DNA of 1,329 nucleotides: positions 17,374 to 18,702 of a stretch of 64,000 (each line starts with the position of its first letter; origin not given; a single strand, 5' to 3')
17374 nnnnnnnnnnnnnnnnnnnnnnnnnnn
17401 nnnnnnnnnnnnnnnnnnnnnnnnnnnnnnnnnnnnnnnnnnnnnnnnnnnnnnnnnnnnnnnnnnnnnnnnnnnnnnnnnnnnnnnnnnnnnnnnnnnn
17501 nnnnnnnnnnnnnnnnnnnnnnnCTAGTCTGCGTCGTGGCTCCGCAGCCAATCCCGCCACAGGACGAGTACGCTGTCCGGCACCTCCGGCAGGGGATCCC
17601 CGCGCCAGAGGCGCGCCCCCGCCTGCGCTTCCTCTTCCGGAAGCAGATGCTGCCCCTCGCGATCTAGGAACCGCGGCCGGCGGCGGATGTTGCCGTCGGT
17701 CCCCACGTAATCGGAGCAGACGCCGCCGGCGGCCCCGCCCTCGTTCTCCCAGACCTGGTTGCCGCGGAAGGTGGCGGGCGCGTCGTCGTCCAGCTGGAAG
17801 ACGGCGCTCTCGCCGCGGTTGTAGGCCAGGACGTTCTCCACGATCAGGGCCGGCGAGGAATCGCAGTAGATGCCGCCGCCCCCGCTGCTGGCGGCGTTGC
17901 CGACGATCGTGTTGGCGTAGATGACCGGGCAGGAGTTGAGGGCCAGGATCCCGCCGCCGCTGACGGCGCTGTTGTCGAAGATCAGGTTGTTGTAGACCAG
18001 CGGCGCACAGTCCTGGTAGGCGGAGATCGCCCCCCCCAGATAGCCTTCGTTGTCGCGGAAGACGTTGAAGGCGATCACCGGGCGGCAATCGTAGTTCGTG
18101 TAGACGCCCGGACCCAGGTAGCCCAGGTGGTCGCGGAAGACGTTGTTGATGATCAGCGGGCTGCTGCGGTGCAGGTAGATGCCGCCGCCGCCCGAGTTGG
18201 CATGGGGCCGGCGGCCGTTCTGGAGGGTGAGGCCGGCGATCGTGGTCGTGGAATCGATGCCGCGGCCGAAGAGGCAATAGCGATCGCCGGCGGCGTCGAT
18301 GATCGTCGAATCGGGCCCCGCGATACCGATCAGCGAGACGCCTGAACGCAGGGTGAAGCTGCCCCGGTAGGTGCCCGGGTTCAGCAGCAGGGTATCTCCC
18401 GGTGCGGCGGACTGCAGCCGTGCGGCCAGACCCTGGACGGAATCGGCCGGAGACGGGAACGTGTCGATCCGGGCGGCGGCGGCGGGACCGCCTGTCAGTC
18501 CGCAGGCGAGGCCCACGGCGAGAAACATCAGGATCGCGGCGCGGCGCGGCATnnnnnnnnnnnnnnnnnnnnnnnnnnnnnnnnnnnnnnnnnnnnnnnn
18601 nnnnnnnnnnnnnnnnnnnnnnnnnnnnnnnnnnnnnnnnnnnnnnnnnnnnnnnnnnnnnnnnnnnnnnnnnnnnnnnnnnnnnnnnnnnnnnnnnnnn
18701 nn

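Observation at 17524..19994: Two-gene secreted operon pairing the CT-repeat protein with a PbH1 beta-helix protein, with an intergenic stem-loop and a long AT-rich leader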

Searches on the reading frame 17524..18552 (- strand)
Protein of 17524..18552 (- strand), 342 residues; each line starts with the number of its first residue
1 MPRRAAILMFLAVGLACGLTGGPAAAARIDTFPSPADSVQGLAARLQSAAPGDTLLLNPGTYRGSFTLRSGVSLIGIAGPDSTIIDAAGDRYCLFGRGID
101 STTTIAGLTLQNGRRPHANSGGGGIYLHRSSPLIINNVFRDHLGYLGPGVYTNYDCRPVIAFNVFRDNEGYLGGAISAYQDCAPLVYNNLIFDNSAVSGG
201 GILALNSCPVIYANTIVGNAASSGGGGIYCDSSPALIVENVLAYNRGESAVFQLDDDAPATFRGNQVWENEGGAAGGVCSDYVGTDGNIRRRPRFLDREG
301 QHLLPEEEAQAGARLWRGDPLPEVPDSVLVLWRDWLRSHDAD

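Call 6: search_protein_families(library=pfam, proteins=[window:17524-18552:-], max_evalue=0.1)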
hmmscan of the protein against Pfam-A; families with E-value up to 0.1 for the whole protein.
window:17524-18552:- (342 aa): 3 families
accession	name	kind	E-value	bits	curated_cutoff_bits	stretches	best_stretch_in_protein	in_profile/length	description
PF13229.12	Beta_helix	-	7.9e-14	52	25.9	1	102-267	10-158/158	Right handed beta helix region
PF05048.19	NosD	-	3.8e-06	26.9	23.6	1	213-273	48-107/212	Periplasmic copper-binding protein (NosD)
PF02415.23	Chlam_PMP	-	4.1e-05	23.8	20.6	0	215-230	3-18/19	Chlamydia polymorphic membrane protein (Chlamydia_PMP) repeat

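Call 7: search_protein_families(library=ncbifam, proteins=[window:17524-18552:-], max_evalue=0.1)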
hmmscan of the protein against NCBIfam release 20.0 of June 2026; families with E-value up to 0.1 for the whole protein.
window:17524-18552:- (342 aa): 3 families
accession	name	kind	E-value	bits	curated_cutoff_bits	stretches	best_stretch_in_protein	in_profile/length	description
TIGR04247.1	NosD_copper_fam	subfamily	4.7e-11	41.9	300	1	42-138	1-91/377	nitrous oxide reductase family maturation protein NosD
TIGR03805.1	beta_helix_1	subfamily_domain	0.0014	17.8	141.5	0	206-251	84-133/314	parallel beta-helix domain-containing protein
TIGR03804.1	para_beta_helix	repeat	0.0023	17.5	19.45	0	119-139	19-39/44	parallel beta-helix repeat protein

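Call 12: find_homologous_proteins(query=window:17524-18552:-)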
Query window:17524-18552:- (342 aa): 223 proteins with E <= 0.001 among 8000 candidates; the best 120 are listed.
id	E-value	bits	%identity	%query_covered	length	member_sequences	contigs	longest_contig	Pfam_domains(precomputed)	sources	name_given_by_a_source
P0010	3.9e-229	778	100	100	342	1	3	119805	PF13229.13,PF05048.20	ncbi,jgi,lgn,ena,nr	ncbi:right-handed parallel beta-helix repeat-containing protein [bacterium]|nr:right-handed parallel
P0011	3.6e-194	663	86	100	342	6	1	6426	PF13229.13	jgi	-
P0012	2.8e-191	653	85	99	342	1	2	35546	PF13229.13,PF05048.20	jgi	-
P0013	4.8e-191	653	84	100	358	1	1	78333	PF13229.13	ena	-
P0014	6.7e-190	649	83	100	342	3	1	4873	PF13229.13,PF05048.20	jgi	-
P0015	1.4e-189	648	83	100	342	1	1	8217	PF13229.13,PF05048.20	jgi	jgi:hypothetical protein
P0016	1.9e-133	463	62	98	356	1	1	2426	PF13229.13,PF07602.18,PF05048.20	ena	-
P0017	2.1e-129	450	63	93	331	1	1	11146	PF13229.13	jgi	jgi:hypothetical protein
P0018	4.9e-128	445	60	97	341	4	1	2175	PF13229.13,PF05048.20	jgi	jgi:hypothetical protein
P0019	1.6e-124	434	59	99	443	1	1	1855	PF13229.13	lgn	-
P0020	1.3e-122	428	65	89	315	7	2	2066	PF13229.13,PF05048.20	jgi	jgi:hypothetical protein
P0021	4.7e-122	426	62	93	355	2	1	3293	PF13229.13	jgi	-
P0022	1.6e-120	421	59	99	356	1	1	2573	PF13229.13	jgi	jgi:hypothetical protein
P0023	6.4e-120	419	60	92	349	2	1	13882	PF13229.13,PF05048.20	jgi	jgi:hypothetical protein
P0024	5.3e-119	416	59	98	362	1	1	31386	PF13229.13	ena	-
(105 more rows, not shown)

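Call 15: find_encoding_contigs(protein=P0010, flank=6000, max_places=4)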
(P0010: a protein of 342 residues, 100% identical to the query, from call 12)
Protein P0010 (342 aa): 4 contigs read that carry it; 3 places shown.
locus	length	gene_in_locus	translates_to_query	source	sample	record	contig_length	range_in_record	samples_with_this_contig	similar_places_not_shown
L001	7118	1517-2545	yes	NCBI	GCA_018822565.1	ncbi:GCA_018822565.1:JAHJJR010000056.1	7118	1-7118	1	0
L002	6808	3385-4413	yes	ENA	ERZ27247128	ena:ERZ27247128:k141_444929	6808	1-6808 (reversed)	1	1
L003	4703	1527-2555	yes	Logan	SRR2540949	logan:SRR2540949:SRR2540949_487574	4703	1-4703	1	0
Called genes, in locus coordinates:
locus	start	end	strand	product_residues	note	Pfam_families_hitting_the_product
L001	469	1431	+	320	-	-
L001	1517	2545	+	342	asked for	PF05048:NosD (faint), PF13229:Beta_helix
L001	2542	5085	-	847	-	PF09822:ABC_transp_aux (faint), PF23355:IFT52_GIFT, PF14258:DUF4350 (weak)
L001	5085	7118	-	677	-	PF09822:ABC_transp_aux (faint), PF14258:DUF4350, PF23355:IFT52_GIFT (weak)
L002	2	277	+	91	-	PF02660:G3P_acyltransf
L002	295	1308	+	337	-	PF01210:NAD_Gly3P_dh_N, PF07479:NAD_Gly3P_dh_C, PF20618:GPD_NAD_C_bact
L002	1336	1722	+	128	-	PF00376:MerR (weak), PF13411:MerR_1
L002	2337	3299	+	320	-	-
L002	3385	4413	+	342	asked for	PF05048:NosD (faint), PF13229:Beta_helix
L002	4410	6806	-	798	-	?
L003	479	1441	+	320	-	-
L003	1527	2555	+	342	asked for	PF05048:NosD (faint), PF13229:Beta_helix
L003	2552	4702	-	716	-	?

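Call 40: find_related_loci(query=A2, collection=metagenome_contigs, flank=8000)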
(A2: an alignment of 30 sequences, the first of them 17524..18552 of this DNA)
Query A2 (342 aa) in metagenome_contigs; peptide patterns used: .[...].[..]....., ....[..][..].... (x = any residue, [..] = any of these).
122 stretches matched a pattern; 14 encode a relative of the query (tblastn E <= 1e-3); 14 distinct loci.
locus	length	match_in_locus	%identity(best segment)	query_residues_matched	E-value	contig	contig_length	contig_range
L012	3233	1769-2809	59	2-338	3e-126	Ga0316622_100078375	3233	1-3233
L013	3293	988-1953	62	23-339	2e-124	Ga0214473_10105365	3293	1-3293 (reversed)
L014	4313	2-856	62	65-342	4e-116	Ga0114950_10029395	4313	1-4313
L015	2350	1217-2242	55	3-339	3e-120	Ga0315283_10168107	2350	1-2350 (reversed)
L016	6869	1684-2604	60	37-335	2e-109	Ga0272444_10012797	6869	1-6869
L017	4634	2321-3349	57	6-339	7e-109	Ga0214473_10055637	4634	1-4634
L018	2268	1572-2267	70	33-265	8e-106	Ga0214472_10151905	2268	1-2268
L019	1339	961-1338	56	20-145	1e-39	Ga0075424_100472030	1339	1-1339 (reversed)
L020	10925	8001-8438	35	34-176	4e-11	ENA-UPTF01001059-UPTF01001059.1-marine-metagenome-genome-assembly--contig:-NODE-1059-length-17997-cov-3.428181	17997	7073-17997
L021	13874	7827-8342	30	40-219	2e-7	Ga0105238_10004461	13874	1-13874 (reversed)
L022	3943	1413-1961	26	40-248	3e-7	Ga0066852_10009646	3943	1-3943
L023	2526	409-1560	26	40-326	2e-7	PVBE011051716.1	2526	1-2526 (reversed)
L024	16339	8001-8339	30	46-149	6e-7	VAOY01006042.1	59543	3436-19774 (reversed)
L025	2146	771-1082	29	30-147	2e-6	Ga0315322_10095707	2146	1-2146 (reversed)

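Call 104: search_solved_structures(query=A2, max_evalue=0.01)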
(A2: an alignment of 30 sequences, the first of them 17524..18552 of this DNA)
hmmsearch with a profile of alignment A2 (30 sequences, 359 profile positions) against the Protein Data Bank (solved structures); distinct sequences matched with E-value up to 0.01: 0.
